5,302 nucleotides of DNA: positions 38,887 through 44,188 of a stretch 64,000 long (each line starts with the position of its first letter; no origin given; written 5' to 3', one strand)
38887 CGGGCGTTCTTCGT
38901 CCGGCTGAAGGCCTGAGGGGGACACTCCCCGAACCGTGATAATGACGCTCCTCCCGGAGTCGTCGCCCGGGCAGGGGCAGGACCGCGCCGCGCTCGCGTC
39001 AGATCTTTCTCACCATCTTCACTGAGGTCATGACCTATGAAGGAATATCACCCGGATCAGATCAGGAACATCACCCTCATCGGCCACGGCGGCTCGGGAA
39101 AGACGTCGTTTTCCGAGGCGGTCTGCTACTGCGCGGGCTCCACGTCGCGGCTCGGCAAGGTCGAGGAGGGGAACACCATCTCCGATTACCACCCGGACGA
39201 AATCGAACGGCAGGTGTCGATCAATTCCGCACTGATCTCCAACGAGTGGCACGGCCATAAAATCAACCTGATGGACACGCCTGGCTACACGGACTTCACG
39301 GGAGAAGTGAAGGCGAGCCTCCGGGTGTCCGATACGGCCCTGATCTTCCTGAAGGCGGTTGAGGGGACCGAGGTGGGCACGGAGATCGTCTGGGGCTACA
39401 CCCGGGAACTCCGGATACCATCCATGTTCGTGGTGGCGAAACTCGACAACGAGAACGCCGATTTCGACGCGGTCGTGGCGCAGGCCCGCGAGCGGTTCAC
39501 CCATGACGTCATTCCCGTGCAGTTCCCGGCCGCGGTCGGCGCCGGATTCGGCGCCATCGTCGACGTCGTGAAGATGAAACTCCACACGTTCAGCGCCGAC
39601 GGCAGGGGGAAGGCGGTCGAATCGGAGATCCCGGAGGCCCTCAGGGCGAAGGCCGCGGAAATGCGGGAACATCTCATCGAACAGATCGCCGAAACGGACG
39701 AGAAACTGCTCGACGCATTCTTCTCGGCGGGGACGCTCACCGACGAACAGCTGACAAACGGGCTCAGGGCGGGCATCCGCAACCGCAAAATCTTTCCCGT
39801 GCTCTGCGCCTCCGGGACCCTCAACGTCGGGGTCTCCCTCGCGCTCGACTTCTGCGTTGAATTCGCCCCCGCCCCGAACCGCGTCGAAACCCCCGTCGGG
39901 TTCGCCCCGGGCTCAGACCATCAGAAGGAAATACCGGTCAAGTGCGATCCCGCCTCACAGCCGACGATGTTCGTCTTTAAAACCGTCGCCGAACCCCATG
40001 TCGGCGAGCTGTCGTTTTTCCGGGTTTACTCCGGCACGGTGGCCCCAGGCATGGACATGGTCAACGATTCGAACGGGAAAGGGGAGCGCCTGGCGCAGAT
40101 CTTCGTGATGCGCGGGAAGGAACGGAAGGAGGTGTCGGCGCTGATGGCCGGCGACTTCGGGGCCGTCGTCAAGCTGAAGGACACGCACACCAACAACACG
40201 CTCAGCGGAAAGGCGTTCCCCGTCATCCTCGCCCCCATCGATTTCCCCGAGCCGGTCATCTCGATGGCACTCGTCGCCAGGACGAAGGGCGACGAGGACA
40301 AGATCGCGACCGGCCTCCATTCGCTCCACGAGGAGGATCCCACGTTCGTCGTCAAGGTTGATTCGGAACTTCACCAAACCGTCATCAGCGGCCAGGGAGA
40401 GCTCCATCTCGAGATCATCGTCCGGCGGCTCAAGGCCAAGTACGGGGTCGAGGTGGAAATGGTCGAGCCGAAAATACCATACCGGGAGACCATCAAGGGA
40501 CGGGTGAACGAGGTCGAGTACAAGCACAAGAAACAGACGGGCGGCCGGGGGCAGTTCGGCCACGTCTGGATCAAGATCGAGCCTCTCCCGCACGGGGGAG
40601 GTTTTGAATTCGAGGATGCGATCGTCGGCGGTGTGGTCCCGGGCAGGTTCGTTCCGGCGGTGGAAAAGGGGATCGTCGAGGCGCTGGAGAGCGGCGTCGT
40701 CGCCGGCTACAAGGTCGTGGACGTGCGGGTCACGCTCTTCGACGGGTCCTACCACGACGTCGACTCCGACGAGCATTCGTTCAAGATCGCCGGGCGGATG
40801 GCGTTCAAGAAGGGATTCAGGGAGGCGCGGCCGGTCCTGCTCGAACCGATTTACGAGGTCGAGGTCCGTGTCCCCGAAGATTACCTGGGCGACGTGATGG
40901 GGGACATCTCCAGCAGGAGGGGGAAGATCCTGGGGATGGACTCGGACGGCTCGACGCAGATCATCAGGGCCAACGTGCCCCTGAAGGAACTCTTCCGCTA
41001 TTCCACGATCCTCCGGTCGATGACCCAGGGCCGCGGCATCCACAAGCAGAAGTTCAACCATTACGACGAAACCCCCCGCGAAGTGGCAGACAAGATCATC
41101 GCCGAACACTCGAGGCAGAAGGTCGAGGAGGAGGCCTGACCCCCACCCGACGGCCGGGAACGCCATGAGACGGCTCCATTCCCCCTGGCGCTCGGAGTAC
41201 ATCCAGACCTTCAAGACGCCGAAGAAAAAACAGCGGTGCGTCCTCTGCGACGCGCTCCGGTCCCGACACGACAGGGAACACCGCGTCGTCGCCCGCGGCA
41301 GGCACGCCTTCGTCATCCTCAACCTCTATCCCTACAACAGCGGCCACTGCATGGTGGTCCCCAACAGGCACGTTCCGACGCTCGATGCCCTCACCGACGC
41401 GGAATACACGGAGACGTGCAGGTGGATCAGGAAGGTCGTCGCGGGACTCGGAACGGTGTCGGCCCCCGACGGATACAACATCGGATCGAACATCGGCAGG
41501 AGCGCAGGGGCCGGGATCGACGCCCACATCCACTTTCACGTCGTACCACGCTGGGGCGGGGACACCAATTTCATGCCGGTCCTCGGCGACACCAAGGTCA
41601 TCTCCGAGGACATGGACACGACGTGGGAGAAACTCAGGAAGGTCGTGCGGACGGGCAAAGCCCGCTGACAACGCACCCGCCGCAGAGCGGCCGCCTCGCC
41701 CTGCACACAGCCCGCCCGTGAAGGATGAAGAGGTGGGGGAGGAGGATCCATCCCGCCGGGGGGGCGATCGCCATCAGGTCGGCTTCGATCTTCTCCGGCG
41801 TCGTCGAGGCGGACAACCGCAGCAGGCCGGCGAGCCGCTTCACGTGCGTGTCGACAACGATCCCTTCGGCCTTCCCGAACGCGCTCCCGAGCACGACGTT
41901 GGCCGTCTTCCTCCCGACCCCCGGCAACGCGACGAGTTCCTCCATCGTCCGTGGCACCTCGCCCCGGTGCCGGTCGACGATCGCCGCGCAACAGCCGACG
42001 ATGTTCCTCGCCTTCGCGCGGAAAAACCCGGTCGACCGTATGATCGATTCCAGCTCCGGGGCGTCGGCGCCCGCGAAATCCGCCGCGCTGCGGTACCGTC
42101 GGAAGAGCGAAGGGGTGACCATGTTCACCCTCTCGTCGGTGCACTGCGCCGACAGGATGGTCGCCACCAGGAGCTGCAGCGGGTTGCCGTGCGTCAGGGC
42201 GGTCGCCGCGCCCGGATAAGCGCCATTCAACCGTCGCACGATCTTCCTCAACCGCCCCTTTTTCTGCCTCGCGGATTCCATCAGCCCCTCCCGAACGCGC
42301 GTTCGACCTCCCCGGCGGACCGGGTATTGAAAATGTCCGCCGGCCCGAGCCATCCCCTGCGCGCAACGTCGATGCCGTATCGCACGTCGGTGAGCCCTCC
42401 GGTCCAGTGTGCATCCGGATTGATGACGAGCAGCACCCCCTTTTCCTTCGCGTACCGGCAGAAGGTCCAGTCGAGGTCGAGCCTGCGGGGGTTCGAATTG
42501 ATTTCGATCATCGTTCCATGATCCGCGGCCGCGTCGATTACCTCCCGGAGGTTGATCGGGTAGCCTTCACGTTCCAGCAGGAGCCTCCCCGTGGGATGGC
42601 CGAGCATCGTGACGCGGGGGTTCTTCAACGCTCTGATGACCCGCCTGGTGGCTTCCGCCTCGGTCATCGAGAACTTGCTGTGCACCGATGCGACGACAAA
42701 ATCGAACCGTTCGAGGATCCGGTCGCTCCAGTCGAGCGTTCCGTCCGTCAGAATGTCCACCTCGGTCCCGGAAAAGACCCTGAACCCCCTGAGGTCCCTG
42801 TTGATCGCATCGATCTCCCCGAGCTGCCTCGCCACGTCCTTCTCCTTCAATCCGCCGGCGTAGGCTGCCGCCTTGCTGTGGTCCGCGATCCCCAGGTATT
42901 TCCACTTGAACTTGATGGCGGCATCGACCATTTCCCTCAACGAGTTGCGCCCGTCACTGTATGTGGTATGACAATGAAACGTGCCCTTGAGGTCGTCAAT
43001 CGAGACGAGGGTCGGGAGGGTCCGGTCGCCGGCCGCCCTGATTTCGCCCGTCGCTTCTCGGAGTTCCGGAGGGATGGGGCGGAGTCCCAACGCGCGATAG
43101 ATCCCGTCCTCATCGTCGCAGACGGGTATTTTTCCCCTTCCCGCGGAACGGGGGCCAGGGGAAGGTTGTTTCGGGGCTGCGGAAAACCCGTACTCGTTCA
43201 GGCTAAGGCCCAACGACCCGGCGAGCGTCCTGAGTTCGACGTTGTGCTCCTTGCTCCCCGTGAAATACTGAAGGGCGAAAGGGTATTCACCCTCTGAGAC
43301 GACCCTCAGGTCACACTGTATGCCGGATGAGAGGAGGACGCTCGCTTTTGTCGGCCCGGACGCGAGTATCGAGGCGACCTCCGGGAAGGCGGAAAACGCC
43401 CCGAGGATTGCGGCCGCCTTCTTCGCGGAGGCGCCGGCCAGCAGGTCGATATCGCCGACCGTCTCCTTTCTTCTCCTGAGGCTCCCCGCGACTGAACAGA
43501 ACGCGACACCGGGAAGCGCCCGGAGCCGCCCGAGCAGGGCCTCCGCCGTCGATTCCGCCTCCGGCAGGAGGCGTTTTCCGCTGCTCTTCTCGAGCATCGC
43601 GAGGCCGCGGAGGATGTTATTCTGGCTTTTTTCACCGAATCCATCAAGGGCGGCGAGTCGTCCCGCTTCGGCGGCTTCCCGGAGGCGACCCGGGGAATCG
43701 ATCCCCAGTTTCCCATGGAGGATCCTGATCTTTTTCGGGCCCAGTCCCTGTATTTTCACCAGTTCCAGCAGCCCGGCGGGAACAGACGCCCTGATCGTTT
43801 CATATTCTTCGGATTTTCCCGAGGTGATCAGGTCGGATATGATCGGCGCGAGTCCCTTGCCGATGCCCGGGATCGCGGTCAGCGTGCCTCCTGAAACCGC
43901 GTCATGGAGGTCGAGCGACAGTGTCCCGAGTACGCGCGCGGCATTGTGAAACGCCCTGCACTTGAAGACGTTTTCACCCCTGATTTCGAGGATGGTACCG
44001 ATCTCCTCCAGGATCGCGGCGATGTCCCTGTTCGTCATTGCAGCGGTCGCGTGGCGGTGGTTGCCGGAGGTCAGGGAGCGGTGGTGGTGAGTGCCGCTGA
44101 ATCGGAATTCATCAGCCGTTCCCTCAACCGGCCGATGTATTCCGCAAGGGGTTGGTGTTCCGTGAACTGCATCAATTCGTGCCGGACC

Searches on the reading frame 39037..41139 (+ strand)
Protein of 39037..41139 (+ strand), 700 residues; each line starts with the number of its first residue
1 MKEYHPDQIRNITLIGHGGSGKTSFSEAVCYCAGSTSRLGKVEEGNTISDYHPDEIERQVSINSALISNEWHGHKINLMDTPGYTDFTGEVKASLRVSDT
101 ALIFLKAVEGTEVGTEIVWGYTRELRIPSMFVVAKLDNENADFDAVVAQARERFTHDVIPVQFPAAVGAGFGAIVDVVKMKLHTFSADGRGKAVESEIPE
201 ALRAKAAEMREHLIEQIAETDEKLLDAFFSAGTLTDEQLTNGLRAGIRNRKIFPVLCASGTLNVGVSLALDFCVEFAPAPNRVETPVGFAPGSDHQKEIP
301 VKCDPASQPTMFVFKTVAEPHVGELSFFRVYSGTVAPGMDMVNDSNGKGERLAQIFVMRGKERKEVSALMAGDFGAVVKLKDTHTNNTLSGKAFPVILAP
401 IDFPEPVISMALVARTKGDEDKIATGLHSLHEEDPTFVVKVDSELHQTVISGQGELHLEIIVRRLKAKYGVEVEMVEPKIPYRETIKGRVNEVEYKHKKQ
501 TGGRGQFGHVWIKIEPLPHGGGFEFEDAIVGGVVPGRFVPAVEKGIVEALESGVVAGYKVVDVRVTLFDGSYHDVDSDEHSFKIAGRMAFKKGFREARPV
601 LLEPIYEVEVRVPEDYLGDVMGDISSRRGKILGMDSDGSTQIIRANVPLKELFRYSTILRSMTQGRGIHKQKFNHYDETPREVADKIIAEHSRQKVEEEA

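Call 65: search_protein_families(library=pfam, proteins=[window:39037-41139:+], max_evalue=0.001)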
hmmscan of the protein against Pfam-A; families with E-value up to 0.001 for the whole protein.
window:39037-41139:+ (700 aa): 7 families
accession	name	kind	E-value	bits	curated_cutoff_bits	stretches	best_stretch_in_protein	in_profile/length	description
PF03764.24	EFG_IV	-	2e-47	160.3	24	1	478-597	1-120/121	Elongation factor G, domain IV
PF00009.33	GTP_EFTU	-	4.1e-36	124.8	26.5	1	8-278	2-187/188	Elongation factor Tu GTP binding domain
PF00679.30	EFG_C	-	3e-30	104.5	27.9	1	600-686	1-88/89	Elongation factor G C-terminus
PF14492.12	EFG_III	-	3e-28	98.1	27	1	403-475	1-73/75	Elongation Factor G, domain III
PF22042.2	EF-G_D2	-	3.4e-14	53.2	27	1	310-390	3-82/84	Elongation factor G domain 2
PF03144.31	GTP_EFTU_D2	-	1.2e-08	35.6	30.3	1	323-389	1-72/73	Elongation factor Tu domain 2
PF16658.11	RF3_C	-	1.5e-05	25.3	40.1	1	420-492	23-95/132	Class II release factor RF3, C-terminal domain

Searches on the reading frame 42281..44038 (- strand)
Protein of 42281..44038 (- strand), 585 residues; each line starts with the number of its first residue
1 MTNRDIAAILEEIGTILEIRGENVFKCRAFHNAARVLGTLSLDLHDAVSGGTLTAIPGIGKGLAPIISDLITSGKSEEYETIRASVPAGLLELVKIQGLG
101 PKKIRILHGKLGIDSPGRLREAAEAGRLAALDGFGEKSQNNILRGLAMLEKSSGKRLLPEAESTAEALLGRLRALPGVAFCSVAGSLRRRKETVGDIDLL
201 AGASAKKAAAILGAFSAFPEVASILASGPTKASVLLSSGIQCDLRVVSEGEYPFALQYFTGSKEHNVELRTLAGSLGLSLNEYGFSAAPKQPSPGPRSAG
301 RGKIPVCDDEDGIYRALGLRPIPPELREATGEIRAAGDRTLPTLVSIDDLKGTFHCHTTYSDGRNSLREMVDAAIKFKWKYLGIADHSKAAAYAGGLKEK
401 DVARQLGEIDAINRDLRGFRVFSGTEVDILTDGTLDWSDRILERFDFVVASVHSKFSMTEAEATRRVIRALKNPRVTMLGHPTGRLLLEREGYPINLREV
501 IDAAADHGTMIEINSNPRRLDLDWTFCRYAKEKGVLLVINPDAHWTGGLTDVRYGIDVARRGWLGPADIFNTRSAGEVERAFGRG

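Call 65: search_protein_families(library=pfam, proteins=[window:42281-44038:-], max_evalue=0.001)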
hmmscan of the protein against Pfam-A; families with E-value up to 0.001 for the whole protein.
window:42281-44038:- (585 aa): 4 families
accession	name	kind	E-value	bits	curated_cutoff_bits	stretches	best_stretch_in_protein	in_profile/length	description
PF14791.11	DNA_pol_B_thumb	-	5e-18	65.2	25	1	255-328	1-63/63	DNA polymerase beta thumb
PF14716.13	HHH_8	-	1.5e-16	60.9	30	1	1-75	1-72/73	Helix-hairpin-helix domain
PF02811.25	PHP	-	4.1e-09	37.4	26.4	1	354-515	2-163/164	PHP domain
PF14520.12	HHH_5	-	8.1e-07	29.9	27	1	91-145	2-54/57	Helix-hairpin-helix domain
